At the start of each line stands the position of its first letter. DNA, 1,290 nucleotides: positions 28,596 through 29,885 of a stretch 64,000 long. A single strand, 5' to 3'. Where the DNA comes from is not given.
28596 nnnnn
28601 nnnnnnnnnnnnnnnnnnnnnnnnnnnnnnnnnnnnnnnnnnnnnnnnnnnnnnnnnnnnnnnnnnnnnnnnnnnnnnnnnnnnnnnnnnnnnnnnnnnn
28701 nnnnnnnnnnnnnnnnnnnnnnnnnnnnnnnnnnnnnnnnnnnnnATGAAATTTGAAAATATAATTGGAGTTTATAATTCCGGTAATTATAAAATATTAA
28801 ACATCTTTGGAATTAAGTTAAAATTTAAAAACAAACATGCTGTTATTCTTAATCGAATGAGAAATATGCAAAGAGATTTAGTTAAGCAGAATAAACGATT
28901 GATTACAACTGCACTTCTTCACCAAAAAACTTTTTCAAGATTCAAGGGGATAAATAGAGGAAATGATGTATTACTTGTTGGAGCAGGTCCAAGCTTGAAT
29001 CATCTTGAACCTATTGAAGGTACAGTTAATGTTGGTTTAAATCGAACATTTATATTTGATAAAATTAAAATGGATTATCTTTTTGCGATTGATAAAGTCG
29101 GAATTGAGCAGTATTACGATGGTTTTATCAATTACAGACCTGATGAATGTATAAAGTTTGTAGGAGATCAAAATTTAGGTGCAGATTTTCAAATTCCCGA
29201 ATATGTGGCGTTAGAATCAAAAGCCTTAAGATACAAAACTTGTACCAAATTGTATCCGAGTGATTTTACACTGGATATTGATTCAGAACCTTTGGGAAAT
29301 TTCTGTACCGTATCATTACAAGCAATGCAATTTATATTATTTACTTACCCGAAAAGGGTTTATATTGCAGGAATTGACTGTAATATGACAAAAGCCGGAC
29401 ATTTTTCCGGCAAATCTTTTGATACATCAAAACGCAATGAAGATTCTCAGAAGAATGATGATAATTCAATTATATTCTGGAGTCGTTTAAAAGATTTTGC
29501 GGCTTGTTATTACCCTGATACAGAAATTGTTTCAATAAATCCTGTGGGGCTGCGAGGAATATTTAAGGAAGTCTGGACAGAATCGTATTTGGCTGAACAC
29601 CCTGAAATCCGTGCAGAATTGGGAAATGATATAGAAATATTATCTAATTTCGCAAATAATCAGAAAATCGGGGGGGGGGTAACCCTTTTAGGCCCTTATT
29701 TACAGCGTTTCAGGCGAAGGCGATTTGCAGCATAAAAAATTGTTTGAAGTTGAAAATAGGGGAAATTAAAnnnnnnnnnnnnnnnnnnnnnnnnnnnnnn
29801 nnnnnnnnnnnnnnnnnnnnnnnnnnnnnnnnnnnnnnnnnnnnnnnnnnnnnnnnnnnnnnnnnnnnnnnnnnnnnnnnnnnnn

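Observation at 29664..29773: G10 tract at the junction of two DUF115 glycosyltransferase paralogs: tract length decides between a tail, a truncation or an in-frame fusion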

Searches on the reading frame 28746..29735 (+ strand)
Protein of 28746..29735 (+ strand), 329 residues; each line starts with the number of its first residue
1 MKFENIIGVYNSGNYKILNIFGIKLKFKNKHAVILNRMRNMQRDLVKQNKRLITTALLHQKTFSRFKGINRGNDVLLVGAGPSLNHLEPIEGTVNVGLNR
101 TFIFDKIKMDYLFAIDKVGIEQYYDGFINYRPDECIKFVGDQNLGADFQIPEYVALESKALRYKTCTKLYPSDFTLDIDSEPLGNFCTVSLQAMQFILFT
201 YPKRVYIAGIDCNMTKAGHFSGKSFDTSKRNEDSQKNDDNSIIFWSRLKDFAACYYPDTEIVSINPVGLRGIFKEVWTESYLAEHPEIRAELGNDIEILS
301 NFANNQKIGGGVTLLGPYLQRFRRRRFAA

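Call 10: search_protein_families(library=pfam, proteins=[window:28746-29735:+], max_evalue=0.01)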
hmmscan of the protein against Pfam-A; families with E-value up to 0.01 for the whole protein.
window:28746-29735:+ (329 aa): 0 families

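Call 16: list_cluster_members(proteins=[window:28746-29675:+, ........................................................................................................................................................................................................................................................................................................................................, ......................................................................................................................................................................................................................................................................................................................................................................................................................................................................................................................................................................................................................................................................, window:28746-29678:+, window:28746-29732:+, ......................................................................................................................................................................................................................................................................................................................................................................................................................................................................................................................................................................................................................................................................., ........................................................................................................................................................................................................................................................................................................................, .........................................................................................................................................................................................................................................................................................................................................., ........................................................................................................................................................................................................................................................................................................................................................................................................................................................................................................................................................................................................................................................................])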
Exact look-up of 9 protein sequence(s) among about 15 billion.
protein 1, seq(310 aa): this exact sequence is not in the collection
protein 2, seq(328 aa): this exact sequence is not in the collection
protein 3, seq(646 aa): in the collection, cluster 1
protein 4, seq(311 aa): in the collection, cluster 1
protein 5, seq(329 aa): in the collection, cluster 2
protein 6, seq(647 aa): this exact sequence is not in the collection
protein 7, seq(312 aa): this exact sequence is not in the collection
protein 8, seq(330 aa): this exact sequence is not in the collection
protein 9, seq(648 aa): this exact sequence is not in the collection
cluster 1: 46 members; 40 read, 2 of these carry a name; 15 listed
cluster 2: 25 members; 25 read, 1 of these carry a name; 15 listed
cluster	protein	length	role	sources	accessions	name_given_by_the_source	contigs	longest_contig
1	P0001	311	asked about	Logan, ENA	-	-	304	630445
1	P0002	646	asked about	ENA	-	-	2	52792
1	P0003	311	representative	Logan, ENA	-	-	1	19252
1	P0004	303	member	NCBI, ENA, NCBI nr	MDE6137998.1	MAG: hypothetical protein K2F57_00845 [Candidatus Gastranaerophilales bacterium] | hypothetical protein [Candidatus Gastranaerophilales bacterium]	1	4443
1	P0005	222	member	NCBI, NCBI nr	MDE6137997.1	MAG: hypothetical protein K2F57_00840, partial [Candidatus Gastranaerophilales bacterium] | hypothetical protein [Candidatus Gastranaerophilales bacterium]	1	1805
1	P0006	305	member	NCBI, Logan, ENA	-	-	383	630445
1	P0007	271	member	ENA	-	-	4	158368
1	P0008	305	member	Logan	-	-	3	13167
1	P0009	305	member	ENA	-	-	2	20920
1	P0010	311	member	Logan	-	-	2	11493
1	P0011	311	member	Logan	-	-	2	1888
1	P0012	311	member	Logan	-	-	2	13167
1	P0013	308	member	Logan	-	-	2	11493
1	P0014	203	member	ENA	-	-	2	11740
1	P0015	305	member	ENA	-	-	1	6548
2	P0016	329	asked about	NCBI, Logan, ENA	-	-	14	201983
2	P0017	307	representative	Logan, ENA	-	-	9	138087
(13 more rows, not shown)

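Call 20: find_encoding_contigs(protein=P0002, flank=4000, max_places=6)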
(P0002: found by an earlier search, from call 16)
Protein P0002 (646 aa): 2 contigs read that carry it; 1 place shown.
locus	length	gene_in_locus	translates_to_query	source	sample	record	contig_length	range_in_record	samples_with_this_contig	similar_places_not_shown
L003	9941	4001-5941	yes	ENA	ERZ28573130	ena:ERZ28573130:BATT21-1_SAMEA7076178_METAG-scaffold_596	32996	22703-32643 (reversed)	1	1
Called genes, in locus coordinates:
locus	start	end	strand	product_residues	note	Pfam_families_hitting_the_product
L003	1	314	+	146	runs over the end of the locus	PF00578:AhpC-TSA, PF08534:Redoxin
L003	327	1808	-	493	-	PF00149:Metallophos, PF02872:5_nucleotid_C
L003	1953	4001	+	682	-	-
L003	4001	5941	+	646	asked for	PF01973:MptE-like (faint)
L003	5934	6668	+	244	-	-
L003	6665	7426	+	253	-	PF02348:CTP_transf_3, PF12804:NTP_transf_3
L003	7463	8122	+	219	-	PF02348:CTP_transf_3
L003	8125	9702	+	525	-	PF00682:HMGL-like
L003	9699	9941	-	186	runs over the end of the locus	PF00929:RNase_T, PF18136:DNApol_Exo (weak)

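Call 21: find_encoding_contigs(protein=P0016, flank=4000, max_places=10)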
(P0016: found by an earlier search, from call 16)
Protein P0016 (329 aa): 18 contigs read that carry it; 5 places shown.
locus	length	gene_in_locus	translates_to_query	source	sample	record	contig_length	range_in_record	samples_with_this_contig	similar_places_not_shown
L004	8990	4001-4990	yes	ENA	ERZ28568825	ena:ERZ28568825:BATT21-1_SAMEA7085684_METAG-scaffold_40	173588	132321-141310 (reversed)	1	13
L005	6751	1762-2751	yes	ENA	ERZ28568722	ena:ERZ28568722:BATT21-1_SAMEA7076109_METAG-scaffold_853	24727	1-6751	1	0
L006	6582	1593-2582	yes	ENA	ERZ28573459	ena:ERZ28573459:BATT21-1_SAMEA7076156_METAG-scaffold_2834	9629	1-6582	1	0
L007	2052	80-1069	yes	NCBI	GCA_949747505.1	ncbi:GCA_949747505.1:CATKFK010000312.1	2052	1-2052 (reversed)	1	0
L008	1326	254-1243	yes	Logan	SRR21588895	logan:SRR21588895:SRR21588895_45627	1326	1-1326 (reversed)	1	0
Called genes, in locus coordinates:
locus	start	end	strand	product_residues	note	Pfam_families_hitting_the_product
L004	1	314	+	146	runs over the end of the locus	PF00578:AhpC-TSA, PF08534:Redoxin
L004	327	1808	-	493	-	PF00149:Metallophos, PF02872:5_nucleotid_C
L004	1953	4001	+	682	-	-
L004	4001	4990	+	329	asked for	-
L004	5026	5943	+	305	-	-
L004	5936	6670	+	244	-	-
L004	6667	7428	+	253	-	PF02348:CTP_transf_3, PF12804:NTP_transf_3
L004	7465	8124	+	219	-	PF02348:CTP_transf_3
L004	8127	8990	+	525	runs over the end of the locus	PF00682:HMGL-like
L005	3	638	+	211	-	?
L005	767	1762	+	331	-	-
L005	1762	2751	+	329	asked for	-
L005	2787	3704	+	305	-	-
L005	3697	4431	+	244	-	-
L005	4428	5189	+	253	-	PF02348:CTP_transf_3, PF12804:NTP_transf_3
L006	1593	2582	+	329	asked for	-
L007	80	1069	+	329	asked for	-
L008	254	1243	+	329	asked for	-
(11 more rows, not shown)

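Call 24: find_homologous_proteins(query=window:28746-29735:+, max_evalue=0.00001)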
Query window:28746-29735:+ (329 aa): 213 proteins with E <= 0.00001 among 1170 candidates; the best 120 are listed.
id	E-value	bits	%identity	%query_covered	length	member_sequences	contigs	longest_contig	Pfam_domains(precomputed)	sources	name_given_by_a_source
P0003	1.2e-207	707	99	95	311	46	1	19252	-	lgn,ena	-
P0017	3.1e-199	679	99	91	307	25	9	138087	-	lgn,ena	-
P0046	3.2e-133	462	65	91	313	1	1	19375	-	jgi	-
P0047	1.1e-132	460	65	91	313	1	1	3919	-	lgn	-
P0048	2.0e-122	426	95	61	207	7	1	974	-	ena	-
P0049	1.8e-115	404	61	91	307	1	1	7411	-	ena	-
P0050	1.8e-113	397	59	91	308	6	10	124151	-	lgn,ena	-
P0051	1.5e-99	351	52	91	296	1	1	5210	PF01973.24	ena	-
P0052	4.8e-99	350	56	78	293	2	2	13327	-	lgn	-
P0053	3.3e-98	347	52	91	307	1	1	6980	-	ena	-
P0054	8.0e-97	342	58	81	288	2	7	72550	-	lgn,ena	-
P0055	6.1e-95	336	53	91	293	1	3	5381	-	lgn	-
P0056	8.8e-95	336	61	75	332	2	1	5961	-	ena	-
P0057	1.6e-94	335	52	90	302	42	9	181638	-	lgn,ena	-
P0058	6.1e-94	333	55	83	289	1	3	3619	-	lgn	-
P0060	1.9e-92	328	53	85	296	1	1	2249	PF01973.24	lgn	-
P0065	1.9e-91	325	53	86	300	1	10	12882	-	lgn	-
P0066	9.1e-91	322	51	87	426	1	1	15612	PF01973.24,PF22674.3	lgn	-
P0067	2.1e-90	321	51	90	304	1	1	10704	-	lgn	-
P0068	3.2e-90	321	50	91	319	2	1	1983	PF01973.24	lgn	-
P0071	4.7e-88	314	48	87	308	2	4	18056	PF01973.24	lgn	-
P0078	5.1e-86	307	51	86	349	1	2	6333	PF01973.24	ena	-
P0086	3.7e-82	294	53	76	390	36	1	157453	PF01973.24,PF22674.3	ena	-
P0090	2.5e-81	291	46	86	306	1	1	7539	PF01973.24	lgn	-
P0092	5.4e-81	290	51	83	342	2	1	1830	PF01973.24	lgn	-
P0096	2.9e-80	288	49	83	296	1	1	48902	PF01973.24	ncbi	-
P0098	5.4e-80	287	48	84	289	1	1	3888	PF01973.24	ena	-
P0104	1.9e-78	282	47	85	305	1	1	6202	PF01973.24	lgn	-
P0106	4.1e-78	281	47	85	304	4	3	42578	PF01973.24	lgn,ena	-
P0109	1.8e-76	275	47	87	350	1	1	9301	PF01973.24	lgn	-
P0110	1.8e-76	275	53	72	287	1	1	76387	PF01973.24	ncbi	-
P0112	7.1e-76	273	46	85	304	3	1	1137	PF01973.24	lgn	-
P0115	7.8e-75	270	46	85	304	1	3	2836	PF01973.24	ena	-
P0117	1.2e-74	269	45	85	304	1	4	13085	PF01973.24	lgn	-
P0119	2.1e-74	269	50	75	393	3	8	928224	PF01973.24,PF22674.3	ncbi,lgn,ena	-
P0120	3.9e-74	268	50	81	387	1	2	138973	PF01973.24,PF22674.3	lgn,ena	-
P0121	6.4e-74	267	53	72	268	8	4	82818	PF01973.24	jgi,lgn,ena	-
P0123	7.5e-74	267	53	69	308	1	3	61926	PF01973.24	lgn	-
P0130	5.1e-73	264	50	77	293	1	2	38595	PF01973.24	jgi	-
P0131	1.3e-72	263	50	71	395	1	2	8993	PF01973.24,PF22674.3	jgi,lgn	jgi:hypothetical protein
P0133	1.4e-72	263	52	72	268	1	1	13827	PF01973.24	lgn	-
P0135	3.7e-72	261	49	76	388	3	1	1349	PF01973.24,PF22674.3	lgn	-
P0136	7.7e-72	260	52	70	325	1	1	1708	PF01973.24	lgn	-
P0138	1.1e-71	260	48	78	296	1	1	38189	PF01973.24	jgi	-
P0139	2.5e-71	259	53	71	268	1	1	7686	PF01973.24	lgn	-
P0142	8.6e-71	257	49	71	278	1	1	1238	PF01973.24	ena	-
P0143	1.0e-70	257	53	71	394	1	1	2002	PF01973.24,PF22674.3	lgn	-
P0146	3.0e-70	255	42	88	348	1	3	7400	PF01973.24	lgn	-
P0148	1.1e-69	253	51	77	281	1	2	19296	PF01973.24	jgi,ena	-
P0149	1.7e-69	253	51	77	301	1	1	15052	PF01973.24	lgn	-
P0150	3.1e-69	252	52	69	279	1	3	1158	PF01973.24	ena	-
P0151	5.3e-69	251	51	72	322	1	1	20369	PF01973.24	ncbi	-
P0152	5.5e-69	251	46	82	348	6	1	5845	PF01973.24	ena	-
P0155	3.2e-68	248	54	69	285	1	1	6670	PF01973.24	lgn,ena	-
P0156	1.8e-67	246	50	75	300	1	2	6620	PF01973.24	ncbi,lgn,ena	-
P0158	7.3e-67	244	49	71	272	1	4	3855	PF01973.24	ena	-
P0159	1.3e-66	243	50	71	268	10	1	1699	PF01973.24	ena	-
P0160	1.7e-66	243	49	71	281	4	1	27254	PF01973.24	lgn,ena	-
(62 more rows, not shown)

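Call 26: find_encoding_contigs(protein=P0057, flank=5000, max_places=5)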
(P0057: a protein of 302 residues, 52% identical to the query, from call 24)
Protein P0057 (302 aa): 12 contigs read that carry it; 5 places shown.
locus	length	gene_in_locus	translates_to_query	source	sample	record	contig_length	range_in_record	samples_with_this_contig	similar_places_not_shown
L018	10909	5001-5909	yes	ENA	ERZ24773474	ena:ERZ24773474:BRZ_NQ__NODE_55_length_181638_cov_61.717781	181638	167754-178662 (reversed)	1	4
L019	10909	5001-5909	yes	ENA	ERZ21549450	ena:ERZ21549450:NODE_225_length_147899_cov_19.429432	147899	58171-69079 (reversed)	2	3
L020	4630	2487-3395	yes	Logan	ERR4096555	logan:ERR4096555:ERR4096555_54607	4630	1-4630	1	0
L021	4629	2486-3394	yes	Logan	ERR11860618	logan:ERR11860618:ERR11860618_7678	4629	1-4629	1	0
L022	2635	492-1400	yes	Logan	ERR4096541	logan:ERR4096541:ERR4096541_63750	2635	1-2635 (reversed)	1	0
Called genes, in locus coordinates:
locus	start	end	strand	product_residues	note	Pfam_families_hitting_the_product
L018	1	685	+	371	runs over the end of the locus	PF00712:DNA_pol3_beta, PF02767:DNA_pol3_beta_2, PF02768:DNA_pol3_beta_3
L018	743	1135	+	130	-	PF09719:C_GCAxxG_C_C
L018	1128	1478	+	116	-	PF02537:CRCB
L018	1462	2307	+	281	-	PF01261:AP_endonuc_2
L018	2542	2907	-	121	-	PF12844:HTH_19 (weak), PF01381:HTH_3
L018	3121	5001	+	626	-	PF13419:HAD_2 (faint)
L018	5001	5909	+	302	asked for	-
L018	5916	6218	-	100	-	PF01909:NTP_transf_2, PF18765:Polbeta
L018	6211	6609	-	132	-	PF08780:NTase_sub_bind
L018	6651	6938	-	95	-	PF01381:HTH_3 (weak)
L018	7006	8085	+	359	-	PF07603:Lcl_C (weak)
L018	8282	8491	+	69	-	PF01632:Ribosomal_L35p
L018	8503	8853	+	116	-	PF00453:Ribosomal_L20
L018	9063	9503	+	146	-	-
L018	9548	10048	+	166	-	PF04461:YajQ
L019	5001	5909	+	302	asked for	-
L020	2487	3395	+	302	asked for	-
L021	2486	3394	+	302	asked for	-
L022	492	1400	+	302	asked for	-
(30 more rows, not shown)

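Call 27: find_encoding_contigs(protein=P0067, flank=5000, max_places=3)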
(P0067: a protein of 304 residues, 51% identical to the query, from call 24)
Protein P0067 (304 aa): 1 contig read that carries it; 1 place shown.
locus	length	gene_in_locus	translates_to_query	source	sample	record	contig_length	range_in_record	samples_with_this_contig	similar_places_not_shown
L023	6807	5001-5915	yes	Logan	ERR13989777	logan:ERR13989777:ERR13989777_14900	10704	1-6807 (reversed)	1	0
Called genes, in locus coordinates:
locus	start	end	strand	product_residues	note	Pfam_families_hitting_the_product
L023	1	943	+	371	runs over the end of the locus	PF00712:DNA_pol3_beta, PF02767:DNA_pol3_beta_2, PF02768:DNA_pol3_beta_3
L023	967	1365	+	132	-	PF09719:C_GCAxxG_C_C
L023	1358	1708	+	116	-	PF02537:CRCB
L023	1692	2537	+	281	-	PF01261:AP_endonuc_2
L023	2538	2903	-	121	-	PF12844:HTH_19 (weak), PF01381:HTH_3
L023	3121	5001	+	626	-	-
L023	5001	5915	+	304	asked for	-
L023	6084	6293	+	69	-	PF01632:Ribosomal_L35p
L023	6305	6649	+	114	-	PF00453:Ribosomal_L20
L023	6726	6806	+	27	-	?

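Call 29: list_cluster_members(proteins=[P0057, P0067, P0065])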
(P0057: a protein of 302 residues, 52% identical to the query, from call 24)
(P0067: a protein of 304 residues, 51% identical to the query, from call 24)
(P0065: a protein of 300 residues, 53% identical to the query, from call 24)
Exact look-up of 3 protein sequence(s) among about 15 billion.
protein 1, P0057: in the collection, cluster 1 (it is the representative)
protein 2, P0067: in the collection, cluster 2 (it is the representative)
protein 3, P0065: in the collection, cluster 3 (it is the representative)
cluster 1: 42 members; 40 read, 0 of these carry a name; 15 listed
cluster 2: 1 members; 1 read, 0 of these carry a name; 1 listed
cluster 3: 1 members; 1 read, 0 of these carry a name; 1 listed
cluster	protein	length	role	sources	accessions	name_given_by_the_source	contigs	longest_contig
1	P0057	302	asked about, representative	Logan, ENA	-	-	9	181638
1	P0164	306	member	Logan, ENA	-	-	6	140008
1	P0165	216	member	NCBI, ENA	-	-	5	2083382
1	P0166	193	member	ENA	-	-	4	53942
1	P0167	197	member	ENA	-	-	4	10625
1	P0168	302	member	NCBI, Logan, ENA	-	-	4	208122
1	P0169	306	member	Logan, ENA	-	-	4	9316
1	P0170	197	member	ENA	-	-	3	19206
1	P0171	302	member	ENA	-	-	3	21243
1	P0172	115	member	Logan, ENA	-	-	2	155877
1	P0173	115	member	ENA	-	-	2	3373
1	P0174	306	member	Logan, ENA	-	-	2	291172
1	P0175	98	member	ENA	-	-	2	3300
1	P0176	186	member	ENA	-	-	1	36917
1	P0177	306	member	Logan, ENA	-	-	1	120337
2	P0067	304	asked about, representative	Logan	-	-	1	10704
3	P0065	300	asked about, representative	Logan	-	-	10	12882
